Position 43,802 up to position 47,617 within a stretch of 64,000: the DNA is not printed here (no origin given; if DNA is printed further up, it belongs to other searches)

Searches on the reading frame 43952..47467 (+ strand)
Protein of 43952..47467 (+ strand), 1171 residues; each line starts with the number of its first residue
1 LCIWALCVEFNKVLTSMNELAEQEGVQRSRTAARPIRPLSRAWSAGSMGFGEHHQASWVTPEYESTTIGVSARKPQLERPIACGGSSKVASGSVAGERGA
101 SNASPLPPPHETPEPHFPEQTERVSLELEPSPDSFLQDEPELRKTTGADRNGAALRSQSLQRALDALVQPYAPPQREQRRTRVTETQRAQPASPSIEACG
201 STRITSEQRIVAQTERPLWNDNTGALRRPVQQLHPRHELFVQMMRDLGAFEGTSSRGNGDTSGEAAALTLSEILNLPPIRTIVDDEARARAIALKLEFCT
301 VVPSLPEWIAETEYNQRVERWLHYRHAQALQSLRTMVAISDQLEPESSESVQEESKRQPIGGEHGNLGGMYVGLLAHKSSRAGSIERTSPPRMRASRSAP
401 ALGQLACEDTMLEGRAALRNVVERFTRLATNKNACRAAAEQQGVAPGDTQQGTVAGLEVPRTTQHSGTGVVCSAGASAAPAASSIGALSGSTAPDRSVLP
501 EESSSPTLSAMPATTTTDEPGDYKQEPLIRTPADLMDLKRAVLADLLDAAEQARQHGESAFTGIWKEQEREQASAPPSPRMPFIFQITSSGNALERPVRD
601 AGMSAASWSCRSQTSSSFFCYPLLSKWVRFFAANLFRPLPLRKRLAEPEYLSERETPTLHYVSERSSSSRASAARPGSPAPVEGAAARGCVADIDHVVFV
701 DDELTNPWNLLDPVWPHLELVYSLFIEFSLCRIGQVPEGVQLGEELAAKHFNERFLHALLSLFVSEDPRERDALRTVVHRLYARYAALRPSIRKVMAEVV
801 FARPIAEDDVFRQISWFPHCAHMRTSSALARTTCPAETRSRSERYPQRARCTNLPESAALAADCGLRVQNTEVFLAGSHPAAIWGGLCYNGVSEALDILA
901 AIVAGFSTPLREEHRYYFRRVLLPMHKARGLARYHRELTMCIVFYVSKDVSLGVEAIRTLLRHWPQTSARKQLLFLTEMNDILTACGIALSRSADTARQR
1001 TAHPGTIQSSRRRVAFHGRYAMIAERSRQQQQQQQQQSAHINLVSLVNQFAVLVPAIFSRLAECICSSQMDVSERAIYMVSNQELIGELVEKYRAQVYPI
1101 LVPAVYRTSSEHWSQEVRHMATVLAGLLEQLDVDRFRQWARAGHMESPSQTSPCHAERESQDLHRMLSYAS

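Call 7: search_protein_families(library=pfam, proteins=[window:43952-47467:+], max_evalue=0.001)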
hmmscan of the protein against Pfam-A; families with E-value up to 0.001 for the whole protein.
window:43952-47467:+ (1171 aa): 1 family
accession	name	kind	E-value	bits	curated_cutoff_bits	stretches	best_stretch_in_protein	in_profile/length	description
PF01603.26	B56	-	5e-72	243.6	25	3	889-986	194-291/413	Protein phosphatase 2A regulatory B subunit (B56 family)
